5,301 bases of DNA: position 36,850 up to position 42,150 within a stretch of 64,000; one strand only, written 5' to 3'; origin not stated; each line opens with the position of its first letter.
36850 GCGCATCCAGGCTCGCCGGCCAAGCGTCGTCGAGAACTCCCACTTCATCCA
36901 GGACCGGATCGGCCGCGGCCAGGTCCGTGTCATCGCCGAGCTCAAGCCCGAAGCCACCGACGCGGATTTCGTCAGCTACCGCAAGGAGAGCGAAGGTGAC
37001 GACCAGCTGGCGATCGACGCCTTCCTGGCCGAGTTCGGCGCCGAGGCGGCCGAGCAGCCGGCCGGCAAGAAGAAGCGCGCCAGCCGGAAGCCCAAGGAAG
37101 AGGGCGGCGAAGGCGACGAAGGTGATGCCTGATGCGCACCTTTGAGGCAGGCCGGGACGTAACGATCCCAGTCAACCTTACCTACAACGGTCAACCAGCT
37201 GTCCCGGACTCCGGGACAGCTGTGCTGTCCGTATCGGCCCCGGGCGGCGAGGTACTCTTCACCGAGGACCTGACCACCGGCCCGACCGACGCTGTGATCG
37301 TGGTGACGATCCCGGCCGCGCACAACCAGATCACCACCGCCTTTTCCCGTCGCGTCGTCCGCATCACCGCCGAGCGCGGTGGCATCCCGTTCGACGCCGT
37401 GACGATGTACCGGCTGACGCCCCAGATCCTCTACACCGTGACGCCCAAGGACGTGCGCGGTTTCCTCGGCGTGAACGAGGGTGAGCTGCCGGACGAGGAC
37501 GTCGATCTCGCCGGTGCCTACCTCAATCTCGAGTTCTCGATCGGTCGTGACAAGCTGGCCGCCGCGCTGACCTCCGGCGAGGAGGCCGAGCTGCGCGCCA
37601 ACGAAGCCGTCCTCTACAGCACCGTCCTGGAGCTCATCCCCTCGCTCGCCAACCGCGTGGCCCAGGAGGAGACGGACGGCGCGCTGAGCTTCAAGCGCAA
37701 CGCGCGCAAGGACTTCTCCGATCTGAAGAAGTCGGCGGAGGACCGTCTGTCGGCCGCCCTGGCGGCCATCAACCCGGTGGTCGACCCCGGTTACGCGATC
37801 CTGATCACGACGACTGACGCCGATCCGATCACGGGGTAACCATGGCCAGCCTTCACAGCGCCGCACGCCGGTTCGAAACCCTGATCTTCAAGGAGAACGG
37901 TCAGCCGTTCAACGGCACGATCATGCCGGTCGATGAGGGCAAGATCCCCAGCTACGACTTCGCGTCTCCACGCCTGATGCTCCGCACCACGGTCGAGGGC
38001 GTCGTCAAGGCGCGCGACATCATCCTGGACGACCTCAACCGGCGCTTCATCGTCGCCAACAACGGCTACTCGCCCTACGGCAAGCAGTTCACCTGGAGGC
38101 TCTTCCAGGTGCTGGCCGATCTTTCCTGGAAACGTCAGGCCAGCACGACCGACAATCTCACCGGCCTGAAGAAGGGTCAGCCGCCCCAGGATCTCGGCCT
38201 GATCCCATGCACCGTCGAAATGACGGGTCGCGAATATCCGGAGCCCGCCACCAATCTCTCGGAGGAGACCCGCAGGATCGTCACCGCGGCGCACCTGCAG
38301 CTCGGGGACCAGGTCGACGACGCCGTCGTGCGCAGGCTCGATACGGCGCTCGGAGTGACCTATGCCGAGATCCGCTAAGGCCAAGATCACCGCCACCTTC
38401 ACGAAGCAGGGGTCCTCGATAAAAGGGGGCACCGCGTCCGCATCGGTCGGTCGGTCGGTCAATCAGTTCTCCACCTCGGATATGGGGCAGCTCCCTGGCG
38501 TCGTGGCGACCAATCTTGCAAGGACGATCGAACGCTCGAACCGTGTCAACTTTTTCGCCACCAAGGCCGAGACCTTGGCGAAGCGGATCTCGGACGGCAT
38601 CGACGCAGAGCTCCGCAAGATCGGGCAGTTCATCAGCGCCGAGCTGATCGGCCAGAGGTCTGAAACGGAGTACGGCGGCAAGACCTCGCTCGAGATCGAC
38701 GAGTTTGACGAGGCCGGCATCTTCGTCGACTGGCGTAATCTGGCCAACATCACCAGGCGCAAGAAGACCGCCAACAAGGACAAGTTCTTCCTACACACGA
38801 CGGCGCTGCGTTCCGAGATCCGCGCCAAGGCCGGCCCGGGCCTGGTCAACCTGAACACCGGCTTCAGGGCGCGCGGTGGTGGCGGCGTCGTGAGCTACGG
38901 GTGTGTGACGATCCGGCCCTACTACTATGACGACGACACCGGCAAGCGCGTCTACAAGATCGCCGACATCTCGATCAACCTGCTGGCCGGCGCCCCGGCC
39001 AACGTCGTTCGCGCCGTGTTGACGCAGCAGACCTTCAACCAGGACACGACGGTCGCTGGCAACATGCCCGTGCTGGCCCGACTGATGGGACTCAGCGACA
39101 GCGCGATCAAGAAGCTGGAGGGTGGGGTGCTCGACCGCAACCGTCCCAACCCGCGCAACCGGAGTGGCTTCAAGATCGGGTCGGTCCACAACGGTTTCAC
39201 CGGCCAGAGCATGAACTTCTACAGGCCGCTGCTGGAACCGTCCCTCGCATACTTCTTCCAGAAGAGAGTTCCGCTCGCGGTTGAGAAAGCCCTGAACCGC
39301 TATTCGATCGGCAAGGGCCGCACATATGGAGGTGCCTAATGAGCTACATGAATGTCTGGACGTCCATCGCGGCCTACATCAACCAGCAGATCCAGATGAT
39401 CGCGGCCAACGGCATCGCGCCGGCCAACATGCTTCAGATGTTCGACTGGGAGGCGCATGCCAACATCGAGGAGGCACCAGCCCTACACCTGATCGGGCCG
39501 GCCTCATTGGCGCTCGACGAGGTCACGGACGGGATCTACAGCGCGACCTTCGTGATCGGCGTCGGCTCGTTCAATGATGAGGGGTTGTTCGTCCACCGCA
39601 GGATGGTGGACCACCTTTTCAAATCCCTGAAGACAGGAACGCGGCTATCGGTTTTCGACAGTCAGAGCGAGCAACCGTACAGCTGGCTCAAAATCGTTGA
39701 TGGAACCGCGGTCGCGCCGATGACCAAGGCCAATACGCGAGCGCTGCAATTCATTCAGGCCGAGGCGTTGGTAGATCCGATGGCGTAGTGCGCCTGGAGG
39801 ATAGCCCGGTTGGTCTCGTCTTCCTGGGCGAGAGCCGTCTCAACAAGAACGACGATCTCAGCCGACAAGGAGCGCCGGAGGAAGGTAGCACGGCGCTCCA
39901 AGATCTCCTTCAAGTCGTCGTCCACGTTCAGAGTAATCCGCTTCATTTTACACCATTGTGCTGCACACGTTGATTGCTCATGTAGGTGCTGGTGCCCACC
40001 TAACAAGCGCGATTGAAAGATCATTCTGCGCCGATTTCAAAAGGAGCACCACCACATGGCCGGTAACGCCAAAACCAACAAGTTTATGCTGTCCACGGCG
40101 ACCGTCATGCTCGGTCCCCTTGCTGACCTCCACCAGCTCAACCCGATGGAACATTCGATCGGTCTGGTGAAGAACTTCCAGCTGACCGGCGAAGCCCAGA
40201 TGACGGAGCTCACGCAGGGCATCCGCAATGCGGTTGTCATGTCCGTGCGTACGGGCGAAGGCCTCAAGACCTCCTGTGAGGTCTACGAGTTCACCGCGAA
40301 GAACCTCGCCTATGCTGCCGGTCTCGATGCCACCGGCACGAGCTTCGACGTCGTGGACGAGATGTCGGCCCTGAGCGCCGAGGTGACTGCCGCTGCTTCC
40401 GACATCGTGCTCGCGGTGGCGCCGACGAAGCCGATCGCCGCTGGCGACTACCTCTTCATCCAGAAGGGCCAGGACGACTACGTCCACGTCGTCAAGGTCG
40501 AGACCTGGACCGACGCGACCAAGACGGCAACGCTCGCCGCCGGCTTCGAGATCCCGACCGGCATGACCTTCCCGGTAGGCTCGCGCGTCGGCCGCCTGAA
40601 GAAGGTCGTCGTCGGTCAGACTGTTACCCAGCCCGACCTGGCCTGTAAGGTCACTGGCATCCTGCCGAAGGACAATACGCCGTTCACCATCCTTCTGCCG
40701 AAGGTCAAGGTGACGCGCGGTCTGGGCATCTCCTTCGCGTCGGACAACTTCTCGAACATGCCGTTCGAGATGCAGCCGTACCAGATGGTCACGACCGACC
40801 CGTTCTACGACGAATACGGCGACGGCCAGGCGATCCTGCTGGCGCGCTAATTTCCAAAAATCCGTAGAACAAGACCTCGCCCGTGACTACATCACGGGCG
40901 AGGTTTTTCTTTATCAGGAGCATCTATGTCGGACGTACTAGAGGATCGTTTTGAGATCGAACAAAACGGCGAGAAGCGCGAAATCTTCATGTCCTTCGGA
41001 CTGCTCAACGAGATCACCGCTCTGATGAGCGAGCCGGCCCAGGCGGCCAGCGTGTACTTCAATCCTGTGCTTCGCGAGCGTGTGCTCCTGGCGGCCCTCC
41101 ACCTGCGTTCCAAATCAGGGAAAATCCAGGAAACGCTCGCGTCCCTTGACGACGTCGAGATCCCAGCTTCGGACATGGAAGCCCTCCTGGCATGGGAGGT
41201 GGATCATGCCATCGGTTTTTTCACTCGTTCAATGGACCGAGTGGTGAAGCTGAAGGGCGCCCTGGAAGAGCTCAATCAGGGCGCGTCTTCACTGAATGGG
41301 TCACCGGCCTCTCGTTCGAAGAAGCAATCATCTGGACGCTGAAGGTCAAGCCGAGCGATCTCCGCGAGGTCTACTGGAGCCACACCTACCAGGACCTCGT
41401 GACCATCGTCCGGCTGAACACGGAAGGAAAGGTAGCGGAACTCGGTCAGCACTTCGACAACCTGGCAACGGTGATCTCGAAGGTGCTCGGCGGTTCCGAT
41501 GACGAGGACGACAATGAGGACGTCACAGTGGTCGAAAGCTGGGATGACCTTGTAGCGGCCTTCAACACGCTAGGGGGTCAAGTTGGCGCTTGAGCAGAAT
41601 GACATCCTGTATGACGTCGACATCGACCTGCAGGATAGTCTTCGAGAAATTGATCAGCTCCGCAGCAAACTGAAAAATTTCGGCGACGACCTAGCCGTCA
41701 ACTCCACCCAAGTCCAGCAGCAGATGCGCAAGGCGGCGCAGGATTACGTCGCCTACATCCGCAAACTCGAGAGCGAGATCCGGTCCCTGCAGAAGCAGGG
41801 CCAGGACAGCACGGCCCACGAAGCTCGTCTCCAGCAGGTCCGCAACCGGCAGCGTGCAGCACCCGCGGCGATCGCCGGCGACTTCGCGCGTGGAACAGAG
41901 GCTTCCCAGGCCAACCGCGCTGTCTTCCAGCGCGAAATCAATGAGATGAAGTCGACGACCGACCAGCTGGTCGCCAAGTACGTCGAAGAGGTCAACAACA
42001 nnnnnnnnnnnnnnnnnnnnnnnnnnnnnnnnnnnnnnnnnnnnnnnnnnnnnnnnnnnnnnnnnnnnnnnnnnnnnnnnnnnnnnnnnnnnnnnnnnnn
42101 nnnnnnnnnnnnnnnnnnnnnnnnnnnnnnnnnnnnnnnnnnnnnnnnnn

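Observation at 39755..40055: Orphan ribbon-helix-helix gene on the opposite strand inside the tail-gene operon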

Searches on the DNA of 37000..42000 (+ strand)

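Call 5: search_dna_similar(query=window:37000-42000:+, collection=phages, mode=distant, max_rows=20)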
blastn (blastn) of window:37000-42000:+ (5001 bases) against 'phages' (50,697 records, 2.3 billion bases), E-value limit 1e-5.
Records with a match: 3; places in all: 3; records where one place covers at least 80% of the query: 0.
Best place of each record, by identity: 60-80% 3.
By first word of the organism name: Achromobacter 3.
By host as written in the record: Achromobacter xylosoxidans 3.
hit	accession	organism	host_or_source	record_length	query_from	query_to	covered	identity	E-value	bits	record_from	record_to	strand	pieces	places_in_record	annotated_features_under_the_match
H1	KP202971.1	Achromobacter phage JWF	Achromobacter xylosoxidans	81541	3055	3220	3%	71.9%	2e-12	83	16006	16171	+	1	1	hypothetical protein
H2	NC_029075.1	Achromobacter phage JWF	Achromobacter xylosoxidans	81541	3055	3220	3%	71.9%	2e-12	83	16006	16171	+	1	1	hypothetical protein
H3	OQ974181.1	Achromobacter phage 2-1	Achromobacter xylosoxidans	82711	3055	3179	2%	74.6%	7e-11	77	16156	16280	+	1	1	hypothetical protein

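Call 77: search_rna_families(source=window, start=39300, end=40500, threshold=evalue, max_evalue=1)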
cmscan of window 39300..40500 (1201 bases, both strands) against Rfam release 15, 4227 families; matches with E-value up to 1: 0.
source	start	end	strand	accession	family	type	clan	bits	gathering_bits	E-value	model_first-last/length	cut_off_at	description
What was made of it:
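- Tried and rejected: There was no Rfam match (call 77).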

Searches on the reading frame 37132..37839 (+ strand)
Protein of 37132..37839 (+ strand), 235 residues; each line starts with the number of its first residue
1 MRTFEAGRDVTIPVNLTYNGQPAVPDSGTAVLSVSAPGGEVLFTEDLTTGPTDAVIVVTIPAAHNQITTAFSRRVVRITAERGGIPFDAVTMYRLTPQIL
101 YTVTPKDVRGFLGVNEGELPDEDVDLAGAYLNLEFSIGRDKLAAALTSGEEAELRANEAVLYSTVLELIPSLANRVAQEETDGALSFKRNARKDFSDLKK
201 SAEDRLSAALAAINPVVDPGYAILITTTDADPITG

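Call 3: search_protein_families(library=pfam, proteins=[window:37132-37839:+], max_evalue=1)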
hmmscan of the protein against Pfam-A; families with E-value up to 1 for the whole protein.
window:37132-37839:+ (235 aa): 0 families

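Call 4: search_protein_families(library=phrogs, proteins=[window:37132-37839:+], max_evalue=0.1)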
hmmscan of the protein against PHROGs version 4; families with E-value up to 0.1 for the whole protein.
window:37132-37839:+ (235 aa): 1 family
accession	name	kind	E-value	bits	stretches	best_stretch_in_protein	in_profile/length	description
phrog_912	-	unknown function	0.061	13.6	1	1-98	2-102/274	-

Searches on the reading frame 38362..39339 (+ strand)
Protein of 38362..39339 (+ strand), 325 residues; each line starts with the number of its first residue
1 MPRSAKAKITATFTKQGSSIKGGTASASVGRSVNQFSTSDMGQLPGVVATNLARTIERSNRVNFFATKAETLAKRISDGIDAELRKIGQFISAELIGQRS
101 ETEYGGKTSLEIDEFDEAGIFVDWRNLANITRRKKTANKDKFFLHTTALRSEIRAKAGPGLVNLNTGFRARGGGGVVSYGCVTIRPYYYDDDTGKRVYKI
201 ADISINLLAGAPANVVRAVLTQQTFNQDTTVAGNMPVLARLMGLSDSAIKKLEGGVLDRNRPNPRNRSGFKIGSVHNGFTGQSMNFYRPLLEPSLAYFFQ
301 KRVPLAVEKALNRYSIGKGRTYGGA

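Call 3: search_protein_families(library=pfam, proteins=[window:38362-39339:+], max_evalue=1)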
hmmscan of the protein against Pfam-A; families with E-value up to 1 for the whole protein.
window:38362-39339:+ (325 aa): 0 families

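Call 4: search_protein_families(library=phrogs, proteins=[window:38362-39339:+], max_evalue=0.1)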
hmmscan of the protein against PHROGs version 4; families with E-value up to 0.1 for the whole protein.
window:38362-39339:+ (325 aa): 0 families

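Call 93: search_protein_families(library=padloc, proteins=[window:38362-39339:+], max_evalue=0.01)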
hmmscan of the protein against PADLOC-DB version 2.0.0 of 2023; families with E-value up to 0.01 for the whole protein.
window:38362-39339:+ (325 aa): 0 families
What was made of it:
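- On Type II toxin-antitoxin (RHH antitoxin): No PADLOC hit (call 93).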

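Call 94: search_protein_families(library=ncbifam, proteins=[window:38362-39339:+], max_evalue=0.01)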
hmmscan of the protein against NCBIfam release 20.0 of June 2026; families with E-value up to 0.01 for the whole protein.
window:38362-39339:+ (325 aa): 0 families

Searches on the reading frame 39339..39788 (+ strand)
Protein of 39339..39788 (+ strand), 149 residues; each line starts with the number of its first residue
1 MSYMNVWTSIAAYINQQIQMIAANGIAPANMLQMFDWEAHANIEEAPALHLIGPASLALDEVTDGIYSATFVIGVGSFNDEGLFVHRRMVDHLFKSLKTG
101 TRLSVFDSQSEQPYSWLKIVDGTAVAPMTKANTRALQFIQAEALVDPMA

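Call 3: search_protein_families(library=pfam, proteins=[window:39339-39788:+], max_evalue=1)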
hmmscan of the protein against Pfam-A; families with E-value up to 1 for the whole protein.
window:39339-39788:+ (149 aa): 0 families

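Call 4: search_protein_families(library=phrogs, proteins=[window:39339-39788:+], max_evalue=0.1)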
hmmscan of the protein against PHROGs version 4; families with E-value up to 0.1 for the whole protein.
window:39339-39788:+ (149 aa): 0 families

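Call 93: search_protein_families(library=padloc, proteins=[window:39339-39788:+], max_evalue=0.01)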
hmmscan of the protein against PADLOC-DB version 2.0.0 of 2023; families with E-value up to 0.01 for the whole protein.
window:39339-39788:+ (149 aa): 0 families

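Call 94: search_protein_families(library=ncbifam, proteins=[window:39339-39788:+], max_evalue=0.01)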
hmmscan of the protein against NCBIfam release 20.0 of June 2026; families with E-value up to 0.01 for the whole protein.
window:39339-39788:+ (149 aa): 0 families
